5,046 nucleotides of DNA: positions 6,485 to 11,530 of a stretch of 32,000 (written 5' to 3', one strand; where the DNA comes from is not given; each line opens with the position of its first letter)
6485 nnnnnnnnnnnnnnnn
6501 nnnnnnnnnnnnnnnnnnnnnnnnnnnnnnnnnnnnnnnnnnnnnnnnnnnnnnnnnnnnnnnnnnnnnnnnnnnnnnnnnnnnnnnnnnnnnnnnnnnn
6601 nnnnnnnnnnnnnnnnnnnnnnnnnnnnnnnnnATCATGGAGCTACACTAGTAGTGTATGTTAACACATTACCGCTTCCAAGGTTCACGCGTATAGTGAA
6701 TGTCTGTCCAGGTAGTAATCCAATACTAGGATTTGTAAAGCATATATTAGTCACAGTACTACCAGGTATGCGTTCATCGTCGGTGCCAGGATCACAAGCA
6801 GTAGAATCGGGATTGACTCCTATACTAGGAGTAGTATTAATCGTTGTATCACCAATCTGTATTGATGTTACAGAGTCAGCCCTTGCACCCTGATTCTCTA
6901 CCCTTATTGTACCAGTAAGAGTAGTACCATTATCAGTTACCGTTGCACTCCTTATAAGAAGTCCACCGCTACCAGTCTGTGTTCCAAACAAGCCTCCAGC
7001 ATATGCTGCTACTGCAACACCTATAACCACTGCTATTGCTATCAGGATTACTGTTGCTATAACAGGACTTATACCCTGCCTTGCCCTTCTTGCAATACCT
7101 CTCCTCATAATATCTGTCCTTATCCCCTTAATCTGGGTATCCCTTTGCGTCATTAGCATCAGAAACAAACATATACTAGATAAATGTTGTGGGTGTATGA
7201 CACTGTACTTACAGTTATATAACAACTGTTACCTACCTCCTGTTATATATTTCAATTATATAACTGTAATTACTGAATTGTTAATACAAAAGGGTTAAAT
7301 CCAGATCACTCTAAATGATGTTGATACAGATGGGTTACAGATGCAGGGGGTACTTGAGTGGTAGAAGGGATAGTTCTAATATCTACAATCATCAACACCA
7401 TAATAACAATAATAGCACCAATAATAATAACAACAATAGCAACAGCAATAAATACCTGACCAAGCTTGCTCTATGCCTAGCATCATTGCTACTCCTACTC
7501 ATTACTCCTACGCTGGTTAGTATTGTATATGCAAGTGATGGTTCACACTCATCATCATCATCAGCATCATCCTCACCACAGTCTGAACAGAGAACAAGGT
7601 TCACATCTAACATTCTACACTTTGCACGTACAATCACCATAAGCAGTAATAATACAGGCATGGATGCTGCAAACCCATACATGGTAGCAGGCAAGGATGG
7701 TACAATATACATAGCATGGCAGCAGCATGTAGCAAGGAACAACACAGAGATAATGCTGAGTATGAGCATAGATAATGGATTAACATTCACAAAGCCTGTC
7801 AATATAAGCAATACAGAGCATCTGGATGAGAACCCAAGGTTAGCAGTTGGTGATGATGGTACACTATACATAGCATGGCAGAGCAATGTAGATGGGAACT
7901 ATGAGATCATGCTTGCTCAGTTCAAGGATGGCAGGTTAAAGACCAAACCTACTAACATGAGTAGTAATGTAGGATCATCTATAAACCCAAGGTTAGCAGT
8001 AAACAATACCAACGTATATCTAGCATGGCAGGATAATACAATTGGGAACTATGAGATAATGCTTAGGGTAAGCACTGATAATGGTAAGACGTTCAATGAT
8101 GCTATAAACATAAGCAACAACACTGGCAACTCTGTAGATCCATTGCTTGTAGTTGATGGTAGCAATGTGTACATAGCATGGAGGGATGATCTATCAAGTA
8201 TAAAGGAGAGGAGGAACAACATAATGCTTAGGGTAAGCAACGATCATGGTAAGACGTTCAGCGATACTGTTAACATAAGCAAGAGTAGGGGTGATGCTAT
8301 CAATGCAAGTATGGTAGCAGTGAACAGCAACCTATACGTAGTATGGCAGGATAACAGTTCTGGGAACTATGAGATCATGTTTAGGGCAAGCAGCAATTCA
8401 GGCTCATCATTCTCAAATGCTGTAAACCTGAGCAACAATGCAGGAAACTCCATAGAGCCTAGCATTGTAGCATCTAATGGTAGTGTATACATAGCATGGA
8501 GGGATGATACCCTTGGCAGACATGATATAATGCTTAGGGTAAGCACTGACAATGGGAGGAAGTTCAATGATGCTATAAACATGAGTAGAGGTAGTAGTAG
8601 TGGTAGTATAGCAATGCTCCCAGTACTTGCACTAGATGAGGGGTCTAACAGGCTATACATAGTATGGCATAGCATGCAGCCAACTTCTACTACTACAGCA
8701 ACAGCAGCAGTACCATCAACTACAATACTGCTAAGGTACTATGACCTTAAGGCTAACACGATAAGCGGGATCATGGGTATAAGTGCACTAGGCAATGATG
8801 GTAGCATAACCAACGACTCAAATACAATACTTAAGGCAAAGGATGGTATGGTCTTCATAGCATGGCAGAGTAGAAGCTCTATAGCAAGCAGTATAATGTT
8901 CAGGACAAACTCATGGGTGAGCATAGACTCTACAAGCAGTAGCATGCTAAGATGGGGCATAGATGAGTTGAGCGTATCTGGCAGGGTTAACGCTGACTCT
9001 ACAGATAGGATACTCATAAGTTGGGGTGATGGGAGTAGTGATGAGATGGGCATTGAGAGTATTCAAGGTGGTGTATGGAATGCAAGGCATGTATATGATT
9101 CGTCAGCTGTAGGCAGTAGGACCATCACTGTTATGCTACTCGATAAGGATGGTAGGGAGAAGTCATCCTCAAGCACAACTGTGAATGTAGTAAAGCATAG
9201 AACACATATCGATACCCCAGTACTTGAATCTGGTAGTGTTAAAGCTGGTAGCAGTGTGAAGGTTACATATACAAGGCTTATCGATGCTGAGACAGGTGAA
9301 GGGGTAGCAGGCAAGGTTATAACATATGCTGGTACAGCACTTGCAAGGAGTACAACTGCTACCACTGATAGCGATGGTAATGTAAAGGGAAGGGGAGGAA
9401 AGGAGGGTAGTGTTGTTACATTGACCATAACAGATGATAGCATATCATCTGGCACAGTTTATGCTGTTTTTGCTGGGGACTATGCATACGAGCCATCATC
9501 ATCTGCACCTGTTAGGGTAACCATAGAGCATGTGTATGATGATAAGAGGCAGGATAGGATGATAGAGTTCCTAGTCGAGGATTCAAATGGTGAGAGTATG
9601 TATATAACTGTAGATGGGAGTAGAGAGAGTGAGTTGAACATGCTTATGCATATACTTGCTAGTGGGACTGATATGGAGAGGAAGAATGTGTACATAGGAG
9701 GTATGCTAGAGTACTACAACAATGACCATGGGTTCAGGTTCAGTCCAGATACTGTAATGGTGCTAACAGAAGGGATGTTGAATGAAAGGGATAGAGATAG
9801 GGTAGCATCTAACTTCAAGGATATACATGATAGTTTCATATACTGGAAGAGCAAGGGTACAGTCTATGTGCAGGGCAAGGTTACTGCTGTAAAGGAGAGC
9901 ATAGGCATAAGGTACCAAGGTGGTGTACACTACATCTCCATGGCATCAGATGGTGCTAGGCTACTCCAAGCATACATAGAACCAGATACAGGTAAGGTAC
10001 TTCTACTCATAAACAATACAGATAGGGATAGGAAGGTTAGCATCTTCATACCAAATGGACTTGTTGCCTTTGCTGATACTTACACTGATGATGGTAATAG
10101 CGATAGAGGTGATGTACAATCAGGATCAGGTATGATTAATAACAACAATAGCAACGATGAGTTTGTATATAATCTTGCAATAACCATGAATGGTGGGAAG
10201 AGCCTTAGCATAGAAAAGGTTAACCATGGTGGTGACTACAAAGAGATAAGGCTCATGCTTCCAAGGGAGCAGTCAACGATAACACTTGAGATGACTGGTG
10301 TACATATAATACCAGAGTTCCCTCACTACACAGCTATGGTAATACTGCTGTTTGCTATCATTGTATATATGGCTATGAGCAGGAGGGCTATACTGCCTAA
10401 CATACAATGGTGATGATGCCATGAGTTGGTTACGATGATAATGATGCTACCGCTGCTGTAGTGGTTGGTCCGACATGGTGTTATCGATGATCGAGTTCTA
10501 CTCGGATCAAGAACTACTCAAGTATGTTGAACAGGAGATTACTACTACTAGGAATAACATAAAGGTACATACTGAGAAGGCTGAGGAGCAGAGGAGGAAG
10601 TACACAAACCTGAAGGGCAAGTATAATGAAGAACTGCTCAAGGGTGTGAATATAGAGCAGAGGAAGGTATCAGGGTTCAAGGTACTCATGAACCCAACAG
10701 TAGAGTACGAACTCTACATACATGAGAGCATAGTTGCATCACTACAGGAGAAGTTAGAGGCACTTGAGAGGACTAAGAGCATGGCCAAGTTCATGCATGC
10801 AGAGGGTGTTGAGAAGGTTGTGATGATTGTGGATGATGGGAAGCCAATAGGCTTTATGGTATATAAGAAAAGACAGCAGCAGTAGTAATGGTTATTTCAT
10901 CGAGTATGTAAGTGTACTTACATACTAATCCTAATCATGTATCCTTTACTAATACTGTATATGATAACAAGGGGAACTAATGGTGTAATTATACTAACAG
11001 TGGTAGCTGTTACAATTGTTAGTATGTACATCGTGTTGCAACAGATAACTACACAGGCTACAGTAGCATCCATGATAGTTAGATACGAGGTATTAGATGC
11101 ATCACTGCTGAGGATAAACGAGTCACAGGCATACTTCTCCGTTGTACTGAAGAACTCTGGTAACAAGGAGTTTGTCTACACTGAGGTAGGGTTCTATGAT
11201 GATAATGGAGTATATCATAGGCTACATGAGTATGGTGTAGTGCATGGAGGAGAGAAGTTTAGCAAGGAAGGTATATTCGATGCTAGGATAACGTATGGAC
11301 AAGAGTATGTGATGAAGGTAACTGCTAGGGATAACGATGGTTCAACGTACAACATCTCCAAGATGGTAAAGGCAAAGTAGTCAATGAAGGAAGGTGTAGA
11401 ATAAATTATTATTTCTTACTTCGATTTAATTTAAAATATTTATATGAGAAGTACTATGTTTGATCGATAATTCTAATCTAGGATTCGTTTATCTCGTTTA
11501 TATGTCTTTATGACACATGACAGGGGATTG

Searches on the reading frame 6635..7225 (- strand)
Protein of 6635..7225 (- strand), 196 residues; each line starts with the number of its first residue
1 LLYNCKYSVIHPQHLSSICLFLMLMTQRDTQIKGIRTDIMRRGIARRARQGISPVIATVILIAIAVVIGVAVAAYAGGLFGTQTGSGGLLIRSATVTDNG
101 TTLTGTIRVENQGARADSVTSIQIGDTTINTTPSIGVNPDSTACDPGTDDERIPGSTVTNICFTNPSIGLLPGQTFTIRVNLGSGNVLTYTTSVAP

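Call 8: search_protein_families(library=pfam, proteins=[window:6635-7225:-], max_evalue=0.1)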
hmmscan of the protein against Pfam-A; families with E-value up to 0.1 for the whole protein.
window:6635-7225:- (196 aa): 2 families
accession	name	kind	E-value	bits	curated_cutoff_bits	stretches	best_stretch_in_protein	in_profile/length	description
PF07790.16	Pilin_N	-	0.0013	20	25.2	1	50-113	1-60/78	Archaeal Type IV pilin, N-terminal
PF17036.11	CBP_BcsS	-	0.003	17.7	24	1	71-157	12-102/207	Cellulose biosynthesis protein BcsS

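Call 9: search_protein_families(library=ncbifam, proteins=[window:6635-7225:-], max_evalue=0.1)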
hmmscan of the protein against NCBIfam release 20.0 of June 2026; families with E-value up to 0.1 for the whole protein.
window:6635-7225:- (196 aa): 2 families
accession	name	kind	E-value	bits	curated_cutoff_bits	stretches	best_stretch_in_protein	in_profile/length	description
NF046073.1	UpsA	equivalog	1.1e-08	35.4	130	1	49-186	1-124/136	pilin subunit UpsA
TIGR02537.2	arch_flag_Nterm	domain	6.7e-08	31.9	20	1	49-80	2-33/33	archaellin/type IV pilin N-terminal domain-containing protein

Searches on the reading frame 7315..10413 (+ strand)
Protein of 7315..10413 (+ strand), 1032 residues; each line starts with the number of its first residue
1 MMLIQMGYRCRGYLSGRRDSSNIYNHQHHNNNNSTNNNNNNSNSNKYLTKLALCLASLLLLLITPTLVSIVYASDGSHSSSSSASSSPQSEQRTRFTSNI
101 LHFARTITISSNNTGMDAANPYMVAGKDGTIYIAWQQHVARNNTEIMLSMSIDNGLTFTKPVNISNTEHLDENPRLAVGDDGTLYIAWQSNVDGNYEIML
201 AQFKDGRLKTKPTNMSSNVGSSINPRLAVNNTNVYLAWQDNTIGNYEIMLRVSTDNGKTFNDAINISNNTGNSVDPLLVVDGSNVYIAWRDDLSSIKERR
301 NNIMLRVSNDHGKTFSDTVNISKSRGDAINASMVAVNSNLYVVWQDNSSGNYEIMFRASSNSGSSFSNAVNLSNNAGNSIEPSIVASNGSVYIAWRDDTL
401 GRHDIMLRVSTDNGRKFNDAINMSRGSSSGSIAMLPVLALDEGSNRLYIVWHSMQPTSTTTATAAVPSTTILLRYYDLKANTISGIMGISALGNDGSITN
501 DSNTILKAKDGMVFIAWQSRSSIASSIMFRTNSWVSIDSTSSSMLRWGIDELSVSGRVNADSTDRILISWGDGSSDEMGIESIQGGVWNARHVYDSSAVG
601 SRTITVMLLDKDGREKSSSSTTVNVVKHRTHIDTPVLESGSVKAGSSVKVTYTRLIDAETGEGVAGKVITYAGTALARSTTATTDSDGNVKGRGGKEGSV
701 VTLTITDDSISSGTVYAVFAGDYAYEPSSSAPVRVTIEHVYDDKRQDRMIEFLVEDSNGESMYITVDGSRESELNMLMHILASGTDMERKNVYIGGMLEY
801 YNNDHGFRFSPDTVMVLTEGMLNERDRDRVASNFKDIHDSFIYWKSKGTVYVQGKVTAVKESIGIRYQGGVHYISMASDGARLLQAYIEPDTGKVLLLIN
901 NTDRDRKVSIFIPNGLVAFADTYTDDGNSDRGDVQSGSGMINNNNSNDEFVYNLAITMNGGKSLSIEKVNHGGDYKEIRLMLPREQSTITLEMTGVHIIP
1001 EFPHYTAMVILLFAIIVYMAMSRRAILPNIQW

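Call 8: search_protein_families(library=pfam, proteins=[window:7315-10413:+], max_evalue=0.1)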
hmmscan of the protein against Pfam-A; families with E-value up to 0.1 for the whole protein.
window:7315-10413:+ (1032 aa): 7 families
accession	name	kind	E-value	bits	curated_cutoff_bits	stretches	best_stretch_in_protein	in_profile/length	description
PF13088.12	BNR_2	-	1.2e-11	45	31.4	1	111-325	44-258/277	BNR repeat-like domain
PF24316.1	Tli3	-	7e-08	33.3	27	0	295-335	76-120/129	T6SS Tli3 immunity protein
PF02012.26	BNR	-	1.8e-05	24.5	27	0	252-261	2-11/12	BNR/Asp-box repeat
PF07495.19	Y_Y_Y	-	0.00019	21.7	26.6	0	341-365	29-53/65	Y_Y_Y domain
PF16640.11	Big_3_5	-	0.0096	16.9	35.5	1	639-737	5-87/88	Bacterial Ig-like domain (group 3)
PF23722.1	Beta-sand_DEX1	-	0.012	16.6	27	0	945-994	32-83/99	DEX1 beta-sandwich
PF03911.21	Sec61_beta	-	0.038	14.5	27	0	796-818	4-27/41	Sec61beta family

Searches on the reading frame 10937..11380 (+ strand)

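Call 48: search_protein_families(library=pfam, proteins=[window:10937-11380:+], max_evalue=0.1)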
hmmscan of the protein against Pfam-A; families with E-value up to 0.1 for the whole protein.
window:10937-11380:+ (147 aa): 1 family
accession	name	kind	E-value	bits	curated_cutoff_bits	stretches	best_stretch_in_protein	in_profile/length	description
PF06271.18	RDD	-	0.055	14.2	24.1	1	11-56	41-86/137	RDD family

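Call 73: search_protein_families(library=ncbifam, proteins=[window:10937-11380:+], max_evalue=0.01)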
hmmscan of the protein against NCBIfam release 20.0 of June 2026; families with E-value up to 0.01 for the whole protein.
window:10937-11380:+ (147 aa): 1 family
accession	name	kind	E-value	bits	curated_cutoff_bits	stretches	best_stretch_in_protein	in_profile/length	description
NF046073.1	UpsA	equivalog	0.0046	17.1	130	1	58-146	49-136/136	pilin subunit UpsA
